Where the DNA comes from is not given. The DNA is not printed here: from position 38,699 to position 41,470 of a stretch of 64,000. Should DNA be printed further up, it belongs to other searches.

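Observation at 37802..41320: Candidate lipid acylation/remodelling operon: acyl-AMP ligase-ACP-PlsC tri-domain fusion, DUF1295 membrane enzyme, and an unannotated 55-aa protein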

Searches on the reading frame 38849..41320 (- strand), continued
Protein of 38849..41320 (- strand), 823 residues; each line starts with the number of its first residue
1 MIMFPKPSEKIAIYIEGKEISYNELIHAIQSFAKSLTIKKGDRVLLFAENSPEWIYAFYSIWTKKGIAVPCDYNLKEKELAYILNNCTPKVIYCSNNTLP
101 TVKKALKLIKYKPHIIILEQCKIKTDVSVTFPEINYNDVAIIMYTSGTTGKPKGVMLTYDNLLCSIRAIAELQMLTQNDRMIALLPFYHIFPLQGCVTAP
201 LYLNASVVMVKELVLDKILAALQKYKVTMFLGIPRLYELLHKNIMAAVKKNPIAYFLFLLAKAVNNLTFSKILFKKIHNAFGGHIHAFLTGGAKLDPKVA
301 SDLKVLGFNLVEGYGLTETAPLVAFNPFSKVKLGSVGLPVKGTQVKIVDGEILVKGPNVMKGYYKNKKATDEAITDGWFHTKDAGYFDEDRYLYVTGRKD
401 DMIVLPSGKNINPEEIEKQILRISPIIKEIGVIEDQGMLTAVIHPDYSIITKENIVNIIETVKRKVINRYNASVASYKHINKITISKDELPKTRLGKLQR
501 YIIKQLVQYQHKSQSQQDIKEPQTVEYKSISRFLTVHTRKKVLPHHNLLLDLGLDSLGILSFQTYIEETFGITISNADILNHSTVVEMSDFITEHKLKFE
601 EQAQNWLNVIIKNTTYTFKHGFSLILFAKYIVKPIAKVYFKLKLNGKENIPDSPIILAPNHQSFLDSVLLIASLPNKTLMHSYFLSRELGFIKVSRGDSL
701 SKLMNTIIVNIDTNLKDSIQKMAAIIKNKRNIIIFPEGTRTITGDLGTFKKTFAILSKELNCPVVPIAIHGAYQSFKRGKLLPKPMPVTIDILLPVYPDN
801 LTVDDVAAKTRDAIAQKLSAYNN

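Call 66: find_homologous_proteins(query=L010:5842-8328:+, max_evalue=1e-20)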
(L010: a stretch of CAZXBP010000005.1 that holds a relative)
Query L010:5842-8328:+ (829 aa): 6466 proteins with E <= 1e-20 among 8000 candidates; the best 120 are listed.
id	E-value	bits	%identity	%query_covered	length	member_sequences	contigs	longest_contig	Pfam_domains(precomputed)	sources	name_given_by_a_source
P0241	0.0e+0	1818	98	98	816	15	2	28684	PF00550.32,PF00501.35,PF01553.27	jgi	-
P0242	0.0e+0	1689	91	98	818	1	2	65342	PF00550.32,PF00501.35,PF01553.27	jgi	jgi:long-chain acyl-CoA synthetase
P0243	0.0e+0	1608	91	92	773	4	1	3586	PF00550.32,PF00501.35,PF01553.27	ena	-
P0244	0.0e+0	1485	79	98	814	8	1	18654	PF00550.32,PF00501.35,PF01553.27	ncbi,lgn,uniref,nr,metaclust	ncbi:AMP-binding protein [Nitrosomonas halophila]|uniref:Long-chain acyl-CoA synthetase n=1 Tax=Nitr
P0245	0.0e+0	1450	82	93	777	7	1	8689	PF00550.32,PF00501.35,PF01553.27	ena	-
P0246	0.0e+0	1264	68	97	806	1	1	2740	PF00550.32,PF00501.35,PF01553.27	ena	-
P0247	0.0e+0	1188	65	98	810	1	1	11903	PF00550.32,PF00501.35,PF01553.27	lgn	-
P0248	0.0e+0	1152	63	97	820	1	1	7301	PF00550.32,PF00501.35,PF01553.27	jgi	-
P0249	0.0e+0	1141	62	98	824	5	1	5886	PF00550.32,PF00501.35,PF01553.27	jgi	jgi:long-chain acyl-CoA synthetase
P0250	0.0e+0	1136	62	97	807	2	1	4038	PF00550.32,PF00501.35,PF01553.27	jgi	-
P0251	0.0e+0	1130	63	97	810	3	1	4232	PF00550.32,PF00501.35,PF01553.27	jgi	jgi:long-chain acyl-CoA synthetase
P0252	0.0e+0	1120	62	97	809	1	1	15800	PF00550.32,PF00501.35,PF01553.27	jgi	-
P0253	0.0e+0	1111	61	97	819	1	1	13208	PF00550.32,PF00501.35,PF01553.27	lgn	-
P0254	0.0e+0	1111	61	97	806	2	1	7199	PF00550.32,PF00501.35,PF01553.27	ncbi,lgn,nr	ncbi:MAG: AMP-binding protein [Methylococcus sp.]|nr:AMP-binding protein [Methylococcus sp.]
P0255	0.0e+0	1110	61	97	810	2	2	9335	PF00550.32,PF00501.35,PF01553.27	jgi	jgi:long-chain acyl-CoA synthetase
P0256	0.0e+0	1100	62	97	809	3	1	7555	PF00550.32,PF00501.35,PF01553.27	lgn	-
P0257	0.0e+0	1100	62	97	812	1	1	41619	PF00550.32,PF00501.35,PF01553.27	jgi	jgi:long-chain acyl-CoA synthetase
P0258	0.0e+0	1097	62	97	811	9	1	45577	PF00550.32,PF00501.35,PF01553.27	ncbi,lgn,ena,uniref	ncbi:AMP-binding protein [Methylococcus capsulatus]|uniref:AMP-binding protein n=1 Tax=Methylococcus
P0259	0.0e+0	1097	60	97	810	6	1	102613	PF00550.32,PF00501.35,PF01553.27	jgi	-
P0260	0.0e+0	1092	59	98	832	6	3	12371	PF00550.32,PF00501.35,PF01553.27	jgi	jgi:long-chain acyl-CoA synthetase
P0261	0.0e+0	1090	59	97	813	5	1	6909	PF00550.32,PF00501.35,PF01553.27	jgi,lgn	jgi:long-chain acyl-CoA synthetase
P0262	0.0e+0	1081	60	97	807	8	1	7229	PF00550.32,PF00501.35,PF01553.27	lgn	-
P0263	0.0e+0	1079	60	97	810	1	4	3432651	PF00550.32,PF00501.35,PF01553.27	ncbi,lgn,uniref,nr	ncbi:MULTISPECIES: AMP-binding protein [Methylococcus]|uniref:AMP-binding protein n=1 Tax=Methylococ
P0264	0.0e+0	1074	58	97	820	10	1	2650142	PF00550.32,PF00501.35,PF01553.27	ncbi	ncbi:AMP-binding protein [Methylocaldum szegediense]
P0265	0.0e+0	1074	58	97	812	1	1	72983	PF00550.32,PF00501.35,PF01553.27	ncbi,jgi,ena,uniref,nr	ncbi:AMP-binding protein [Methylocaldum sp.]|uniref:AMP-binding protein n=1 Tax=Methylocaldum sp. Ta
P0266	0.0e+0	1067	58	98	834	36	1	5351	PF00550.32,PF00501.35,PF01553.27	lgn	-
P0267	0.0e+0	1066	58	97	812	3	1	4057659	PF00550.32,PF00501.35,PF01553.27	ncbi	ncbi:AMP-binding protein [Methylocaldum sp. MU1018]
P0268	0.0e+0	1063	59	97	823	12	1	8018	PF00550.32,PF00501.35,PF01553.27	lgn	-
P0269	0.0e+0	1059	59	97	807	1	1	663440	PF00550.32,PF00501.35,PF01553.27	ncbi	ncbi:MAG: AMP-binding protein [Methylotetracoccus sp.]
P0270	0.0e+0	1059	59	97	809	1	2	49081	PF00550.32,PF00501.35,PF01553.27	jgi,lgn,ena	-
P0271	0.0e+0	1059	59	97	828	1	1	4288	PF00550.32,PF00501.35,PF01553.27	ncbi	-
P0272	0.0e+0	1057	58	97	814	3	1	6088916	PF00550.32,PF00501.35,PF01553.27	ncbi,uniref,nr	ncbi:acyltransferase [Methylocaldum marinum]|uniref:Acyltransferase n=1 Tax=Methylocaldum marinum Ta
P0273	0.0e+0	1046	58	97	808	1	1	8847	PF00550.32,PF00501.35,PF01553.27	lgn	-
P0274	0.0e+0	1031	56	97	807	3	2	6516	PF00550.32,PF00501.35,PF01553.27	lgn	-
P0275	0.0e+0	1028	56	97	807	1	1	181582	PF00550.32,PF00501.35,PF01553.27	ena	-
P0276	0.0e+0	1019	57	97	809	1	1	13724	PF00550.32,PF00501.35,PF01553.27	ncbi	-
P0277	2.8e-298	1010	57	97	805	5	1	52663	PF00550.32,PF00501.35,PF01553.27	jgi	-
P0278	3.3e-298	1009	56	98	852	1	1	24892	PF00550.32,PF00501.35,PF01553.27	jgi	jgi:long-chain acyl-CoA synthetase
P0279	1.8e-293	994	55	97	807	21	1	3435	PF00550.32,PF00501.35,PF01553.27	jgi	jgi:long-chain acyl-CoA synthetase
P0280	5.3e-293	992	55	97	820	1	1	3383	PF00550.32,PF00501.35,PF01553.27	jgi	jgi:long-chain acyl-CoA synthetase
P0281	3.1e-286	970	56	97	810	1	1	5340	PF00550.32,PF00501.35,PF01553.27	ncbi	-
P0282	9.5e-285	965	58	92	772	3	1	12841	PF00550.32,PF00501.35,PF01553.27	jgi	jgi:long-chain acyl-CoA synthetase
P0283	6.5e-282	955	54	97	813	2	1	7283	PF00550.32,PF00501.35,PF01553.27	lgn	-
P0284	1.7e-281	954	56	97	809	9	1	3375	PF00550.32,PF00501.35,PF01553.27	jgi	jgi:long-chain acyl-CoA synthetase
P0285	5.8e-281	952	55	97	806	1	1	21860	PF00550.32,PF00501.35,PF01553.27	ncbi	-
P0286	1.3e-280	951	54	97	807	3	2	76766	PF00550.32,PF00501.35,PF01553.27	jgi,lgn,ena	-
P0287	2.9e-280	950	54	97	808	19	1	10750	PF00550.32,PF00501.35,PF01553.27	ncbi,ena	-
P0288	2.0e-278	944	54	97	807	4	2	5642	PF00550.32,PF00501.35,PF01553.27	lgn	-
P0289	6.4e-278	942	53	97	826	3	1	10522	PF00550.32,PF00501.35,PF01553.27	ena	-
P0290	2.8e-275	934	55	96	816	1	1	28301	PF00550.32,PF00501.35,PF01553.27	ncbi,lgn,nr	ncbi:MAG: AMP-binding protein [Gammaproteobacteria bacterium]|nr:AMP-binding protein [Gammaproteobac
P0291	1.5e-274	931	54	94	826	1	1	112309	PF00550.32,PF00501.35,PF01553.27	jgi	jgi:long-chain acyl-CoA synthetase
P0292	2.7e-273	927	53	97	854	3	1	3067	PF00550.32,PF00501.35,PF01553.27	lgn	-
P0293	2.0e-271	921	53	97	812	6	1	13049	PF00550.32,PF00501.35,PF01553.27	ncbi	-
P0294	5.2e-270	916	53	95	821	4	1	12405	PF00550.32,PF00501.35,PF01553.27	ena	-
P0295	2.2e-269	914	52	97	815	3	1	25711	PF00550.32,PF00501.35,PF01553.27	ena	-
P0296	1.5e-267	908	52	97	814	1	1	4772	PF00550.32,PF00501.35,PF01553.27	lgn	-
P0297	6.2e-267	906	52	97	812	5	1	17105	PF00550.32,PF00501.35,PF01553.27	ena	-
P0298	8.8e-267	905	51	97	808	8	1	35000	PF00550.32,PF00501.35,PF01553.27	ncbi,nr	ncbi:MAG TPA: AMP-binding protein [Methylococcaceae bacterium]|nr:AMP-binding protein [Methylococcac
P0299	2.1e-265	901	52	97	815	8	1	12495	PF00550.32,PF00501.35,PF01553.27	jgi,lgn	-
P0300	1.9e-263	894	52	97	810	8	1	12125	PF00550.32,PF00501.35,PF01553.27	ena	-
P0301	2.7e-263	894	51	97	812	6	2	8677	PF00550.32,PF00501.35,PF01553.27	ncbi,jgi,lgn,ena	-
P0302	8.9e-263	892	51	97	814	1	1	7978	PF00550.32,PF00501.35,PF01553.27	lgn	-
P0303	1.3e-262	892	50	97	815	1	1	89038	PF00550.32,PF00501.35,PF01553.27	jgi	jgi:long-chain acyl-CoA synthetase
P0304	2.6e-262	891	51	97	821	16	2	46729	PF00550.32,PF00501.35,PF01553.27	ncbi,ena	-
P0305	1.7e-261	888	50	97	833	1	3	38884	PF00550.32,PF00501.35,PF01553.27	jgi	jgi:long-chain acyl-CoA synthetase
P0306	2.9e-261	887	51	97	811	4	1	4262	PF00550.32,PF00501.35,PF01553.27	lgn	-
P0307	4.7e-261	886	51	97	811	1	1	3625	PF00550.32,PF00501.35,PF01553.27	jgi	jgi:long-chain acyl-CoA synthetase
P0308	1.8e-260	885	50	97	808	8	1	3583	PF00550.32,PF00501.35,PF01553.27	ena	-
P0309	2.3e-259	881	49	97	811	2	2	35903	PF00550.32,PF00501.35,PF01553.27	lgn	-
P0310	6.6e-259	879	51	97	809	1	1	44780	PF00550.32,PF00501.35,PF01553.27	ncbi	ncbi:MAG: AMP-binding protein [Gammaproteobacteria bacterium]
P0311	1.2e-258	879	52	94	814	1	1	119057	PF00550.32,PF00501.35,PF01553.27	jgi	jgi:long-chain acyl-CoA synthetase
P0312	3.5e-258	877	49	97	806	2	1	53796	PF00550.32,PF00501.35,PF01553.27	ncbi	ncbi:MAG: AMP-binding protein [Gammaproteobacteria bacterium]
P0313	1.8e-256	871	50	97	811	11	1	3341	PF00550.32,PF00501.35,PF01553.27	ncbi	ncbi:MAG: AMP-binding protein [Methylobacter sp.]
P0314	9.0e-254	862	49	97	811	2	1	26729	PF00550.32,PF00501.35,PF01553.27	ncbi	-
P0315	1.5e-253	862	49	97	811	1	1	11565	PF00550.32,PF00501.35,PF01553.27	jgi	jgi:long-chain acyl-CoA synthetase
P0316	9.8e-253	859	50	97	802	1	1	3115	PF00550.32,PF00501.35,PF01553.27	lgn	-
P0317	2.4e-252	858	50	97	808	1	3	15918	PF00550.32,PF00501.35,PF01553.27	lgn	-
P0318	1.7e-251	855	49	97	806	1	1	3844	PF00550.32,PF00501.35,PF01553.27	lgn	-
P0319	1.6e-250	852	49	97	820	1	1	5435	PF00550.32,PF00501.35,PF01553.27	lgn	-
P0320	2.5e-247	841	50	97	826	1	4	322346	PF00550.32,PF00501.35,PF01553.27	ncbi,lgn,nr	ncbi:AMP-binding protein [Candidatus Uhrbacteria bacterium]|nr:AMP-binding protein [Candidatus Uhrba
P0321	4.4e-245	834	51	95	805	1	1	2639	PF00550.32,PF00501.35,PF01553.27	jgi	jgi:long-chain acyl-CoA synthetase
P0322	4.5e-244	830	49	97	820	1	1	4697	PF00550.32,PF00501.35,PF01553.27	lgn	-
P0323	6.6e-244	830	48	98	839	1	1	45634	PF00550.32,PF00501.35,PF01553.27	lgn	-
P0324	1.2e-243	829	48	97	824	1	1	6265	PF00550.32,PF00501.35,PF01553.27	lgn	-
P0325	5.8e-241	820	49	97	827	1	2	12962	PF00550.32,PF00501.35,PF01553.27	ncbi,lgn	-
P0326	7.7e-237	806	48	97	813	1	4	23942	PF00550.32,PF00501.35,PF01553.27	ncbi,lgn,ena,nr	ncbi:MAG: long-chain acyl-CoA synthetase [Elusimicrobia bacterium]|nr:MAG: long-chain acyl-CoA synth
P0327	2.9e-236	805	47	96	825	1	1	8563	PF00550.32,PF00501.35,PF01553.27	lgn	-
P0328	2.7e-235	801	47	97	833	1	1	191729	PF00550.32,PF00501.35,PF23562.3,PF01553.27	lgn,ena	-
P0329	3.5e-231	788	47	97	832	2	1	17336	PF00550.32,PF00501.35,PF01553.27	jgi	jgi:long-chain acyl-CoA synthetase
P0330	3.9e-224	764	45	97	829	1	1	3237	PF00550.32,PF00501.35,PF01553.27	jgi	-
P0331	3.0e-220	752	45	97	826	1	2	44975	PF00550.32,PF00501.35,PF01553.27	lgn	-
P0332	1.3e-218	746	53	75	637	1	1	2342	PF00550.32,PF00501.35,PF01553.27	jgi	jgi:long-chain acyl-CoA synthetase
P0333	2.6e-217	742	60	67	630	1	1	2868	PF00501.35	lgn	-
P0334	3.9e-199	682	61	60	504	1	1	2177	PF00501.35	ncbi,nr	ncbi:MAG: long-chain fatty acid--CoA ligase, partial [Gammaproteobacteria bacterium]|nr:long-chain f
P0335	9.9e-199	680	43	95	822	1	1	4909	PF00550.32,PF00501.35,PF01553.27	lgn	-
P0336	6.4e-197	674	43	97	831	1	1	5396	PF00550.32,PF00501.35,PF01553.27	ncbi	-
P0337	2.4e-195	669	45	83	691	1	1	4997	PF00550.32,PF00501.35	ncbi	ncbi:MAG: AMP-binding protein, partial [Methylococcales bacterium]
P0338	2.5e-194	666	42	97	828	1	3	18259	PF00550.32,PF00501.35,PF01553.27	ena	-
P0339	1.1e-193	664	43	97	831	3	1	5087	PF00550.32,PF00501.35,PF01553.27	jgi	-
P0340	6.3e-193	661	41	97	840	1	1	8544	PF00550.32,PF00501.35,PF01553.27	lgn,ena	-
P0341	5.8e-189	648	41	97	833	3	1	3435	PF00550.32,PF00501.35,PF01553.27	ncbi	-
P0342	7.6e-189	648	64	55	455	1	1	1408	PF00550.32,PF01553.27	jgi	jgi:long-chain acyl-CoA synthetase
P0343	2.1e-188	646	41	96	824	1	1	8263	PF00550.32,PF00501.35,PF01553.27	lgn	-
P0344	2.3e-185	636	42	92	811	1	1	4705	PF00550.32,PF00501.35,PF01553.27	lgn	-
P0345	2.7e-184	633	41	96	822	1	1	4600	PF00550.32,PF00501.35,PF01553.27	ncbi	ncbi:MAG: AMP-binding protein [bacterium]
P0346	6.2e-184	631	42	96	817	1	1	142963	PF00550.32,PF00501.35,PF01553.27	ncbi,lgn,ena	-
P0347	4.4e-183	629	42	97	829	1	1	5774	PF00550.32,PF00501.35,PF01553.27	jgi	-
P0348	5.4e-183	628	41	97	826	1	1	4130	PF00550.32,PF00501.35,PF01553.27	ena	-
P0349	6.6e-183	628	40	97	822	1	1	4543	PF00550.32,PF00501.35,PF01553.27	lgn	-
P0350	6.7e-183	628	42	96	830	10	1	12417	PF00550.32,PF00501.35,PF01553.27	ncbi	-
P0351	9.7e-183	627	42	96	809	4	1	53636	PF00550.32,PF00501.35,PF01553.27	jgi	jgi:long-chain acyl-CoA synthetase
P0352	2.6e-182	626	41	96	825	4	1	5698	PF00550.32,PF00501.35,PF01553.27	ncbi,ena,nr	ncbi:AMP-binding protein [Patescibacteria group bacterium]|nr:AMP-binding protein [Patescibacteria g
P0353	2.9e-182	626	41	96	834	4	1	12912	PF00550.32,PF00501.35,PF01553.27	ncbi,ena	-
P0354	4.6e-182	625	42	96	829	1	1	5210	PF00550.32,PF00501.35,PF01553.27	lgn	-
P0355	1.3e-181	624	41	96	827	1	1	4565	PF00550.32,PF00501.35,PF01553.27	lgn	-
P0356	2.6e-181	623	43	96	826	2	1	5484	PF00550.32,PF00501.35,PF01553.27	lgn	-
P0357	4.1e-181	622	42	97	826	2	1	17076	PF00550.32,PF00501.35,PF01553.27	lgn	-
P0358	1.5e-180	620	42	93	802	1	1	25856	PF00550.32,PF00501.35,PF01553.27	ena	-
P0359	1.7e-180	620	41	97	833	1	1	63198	PF00550.32,PF00501.35,PF01553.27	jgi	jgi:long-chain acyl-CoA synthetase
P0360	2.1e-180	620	39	97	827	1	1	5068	PF00550.32,PF00501.35,PF01553.27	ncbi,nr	ncbi:AMP-binding protein [candidate division TA06 bacterium]|nr:AMP-binding protein [candidate divis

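Call 79: search_protein_families(library=ncbifam, proteins=[L089:6374-7582:-, L086:12545-13765:-], max_evalue=0.001)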
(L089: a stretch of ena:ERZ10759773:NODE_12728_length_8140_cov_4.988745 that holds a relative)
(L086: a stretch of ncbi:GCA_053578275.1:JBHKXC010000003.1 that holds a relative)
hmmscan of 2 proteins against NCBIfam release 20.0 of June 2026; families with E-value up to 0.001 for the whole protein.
L089:6374-7582:- (402 aa): 57 families (the best 25 are shown)
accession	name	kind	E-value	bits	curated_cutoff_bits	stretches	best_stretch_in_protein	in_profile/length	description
TIGR00880.1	2_A_01_02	superfamily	2.1e-31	108.9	131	2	47-185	1-139/141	multidrug resistance protein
NF012174.0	tet_MFS_A_B_C_D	equivalog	1.6e-24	86.4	475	2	9-324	2-322/382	Tet(A)/Tet(B)/Tet(C) family tetracycline efflux MFS transporter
NF053757.1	BclibactTpBcbE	equivalog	1.2e-18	67.2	600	1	21-386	14-389/394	bacillibactin exporter BcbE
TIGR00710.1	efflux_Bcr_CflA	subfamily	1.7e-16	60.6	200.9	1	11-231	8-225/385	Bcr/CflA family efflux MFS transporter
TIGR00881.1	2A0104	subfamily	2e-16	60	407.75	2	230-387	13-172/379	phosphoglycerate transporter protein PgtP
TIGR00711.1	efflux_EmrB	subfamily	4.5e-16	58.6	230.2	1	11-194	4-187/485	DHA2 family efflux MFS transporter permease subunit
NF041041.1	FslD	exception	9.1e-16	58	500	1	9-207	10-211/396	rhizoferrin import MFS transporter FslD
NF007372.0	PRK09874.1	equivalog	1.5e-15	57.2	571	2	6-228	13-238/408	multidrug efflux MFS transporter MdtG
NF012187.0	tet_MFS_E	exception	1.6e-15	57.1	820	1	10-360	4-359/405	tetracycline efflux MFS transporter Tet(E)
NF007799.0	PRK10504.1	subfamily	2.8e-15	56.2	426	2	11-159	12-160/471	multidrug transporter subunit MdtD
NF045486.1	tet_MFS_30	exception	4.5e-15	55.7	730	1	8-380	2-374/392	tetracycline efflux MFS transporter Tet(30)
NF045488.1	tet_MFS_62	exception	8.6e-15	54.8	775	1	11-188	4-182/385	tetracycline efflux MFS transporter Tet(62)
NF012186.0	tet_MFS_D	exception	1.6e-14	53.8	775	1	13-383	8-375/394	tetracycline efflux MFS transporter Tet(D)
NF012191.0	tet_MFS_C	exception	6.2e-14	51.7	850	2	6-180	2-177/396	tetracycline efflux MFS transporter Tet(C)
NF012193.0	tet_MFS_A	exception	9.2e-14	51.2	840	2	7-187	2-183/394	tetracycline efflux MFS transporter Tet(A)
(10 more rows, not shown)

L086:12545-13765:- (406 aa): 8 families
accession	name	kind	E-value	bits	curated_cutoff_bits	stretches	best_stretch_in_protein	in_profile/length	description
TIGR00903.1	2A0129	subfamily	3.7e-24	85.7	391.85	1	27-368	4-339/368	MFS transporter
TIGR00893.1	2A0114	subfamily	9.3e-18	64.3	395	1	51-388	31-389/399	D-galactonate transporter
TIGR00900.1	2A0121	subfamily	8.1e-15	55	319.6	1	27-323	16-314/364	H+ Antiporter protein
TIGR00895.1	2A0115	subfamily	6.2e-08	32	418.55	1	220-357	250-386/398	aromatic acid/H+ symport family MFS transporter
TIGR00894.1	2A0114euk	subfamily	2.3e-07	29.7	626.45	1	57-207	84-236/465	Na(+)-dependent inorganic phosphate cotransporter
TIGR00896.1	CynX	subfamily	3.1e-07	29.8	406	1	26-321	12-297/355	CynX/NimT family MFS transporter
NF008586.0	PRK11551.1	equivalog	3.5e-07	29.6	410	1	72-327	73-326/406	3-(3-hydroxy-phenyl)propionate transporter MhpT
NF053517.1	HbztTptrPcaK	equivalog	0.00083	18.4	770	1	224-327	256-352/437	4-hydroxybenzoate transporter PcaK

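Call 91: predict_structure(alignment_id=A1)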
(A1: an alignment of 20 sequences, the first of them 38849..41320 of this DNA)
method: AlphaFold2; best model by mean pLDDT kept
length: 823 residues; sequences in the alignment: 20
mean_pLDDT: 83.2   pTM: 0.65
mean pLDDT of the five models: 83.2, 83.0, 81.1, 77.0, 76.9
residues with pLDDT >= 90: 250; 70-90: 479; 50-70: 74; < 50: 20
segments of 3 or more residues with pLDDT < 50: 512-516, 689-701
pLDDT, mean of each block of 10 residues (from residue 1): 72 91 91 89 90 91 91 84 93 93 94 92 66 73 75 87 88 86 67 83 90 81 89 76 87 92 90 89 83 75 90 83 82 84 90 92 89 91 90 83 73 87 87 86 88 77 84 83 84 71 74 54 89 87 85 80 88 85 90 89 74 59 76 89 91 91 81 89 71 42 66 76 87 79 74 89 93 78 86 93 91 91 70
secondary structure, 60 per line:
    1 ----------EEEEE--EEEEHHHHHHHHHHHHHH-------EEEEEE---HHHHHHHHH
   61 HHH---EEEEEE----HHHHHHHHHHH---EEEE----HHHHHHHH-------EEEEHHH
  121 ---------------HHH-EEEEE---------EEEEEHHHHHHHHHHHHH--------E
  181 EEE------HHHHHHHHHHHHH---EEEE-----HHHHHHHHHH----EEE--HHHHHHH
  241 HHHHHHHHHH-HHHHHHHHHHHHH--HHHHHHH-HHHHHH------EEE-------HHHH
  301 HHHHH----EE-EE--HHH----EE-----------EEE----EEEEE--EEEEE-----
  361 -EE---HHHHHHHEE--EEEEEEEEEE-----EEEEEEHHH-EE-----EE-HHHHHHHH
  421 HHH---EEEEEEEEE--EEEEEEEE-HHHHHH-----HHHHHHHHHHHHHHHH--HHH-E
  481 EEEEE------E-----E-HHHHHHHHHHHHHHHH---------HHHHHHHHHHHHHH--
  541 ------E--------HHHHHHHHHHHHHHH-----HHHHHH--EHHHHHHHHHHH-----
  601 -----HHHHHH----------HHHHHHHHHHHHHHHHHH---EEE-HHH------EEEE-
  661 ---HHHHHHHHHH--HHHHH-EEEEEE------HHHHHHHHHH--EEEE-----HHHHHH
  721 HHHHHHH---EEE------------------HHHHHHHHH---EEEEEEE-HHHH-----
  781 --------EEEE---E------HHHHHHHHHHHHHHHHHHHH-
elements in order (helices of 4 or more, strands of 3 or more residues): E11-15 E18-21 H22-35 E43-48 H52-63 E67-72 H77-87 E91-94 H99-106 E114-117 E140-144 E154-158 H159-171 E180-183 H190-202 E206-209 H215-224 E229-231 H234-250 H252-264 H267-273 H275-280 E287-289 H297-305 E337-339 E344-348 E351-355 H367-373 E378-387 E393-398 H413-423 E427-435 E438-445 H447-452 H458-473 E480-485 H500-515 H525-538 H556-570 H576-581 H585-595 H606-611 H622-639 E643-645 E656-659 H664-673 H676-680 E682-687 H694-703 E706-709 H715-727 E731-733 H752-760 E764-770 H772-775 E789-792 H803-822
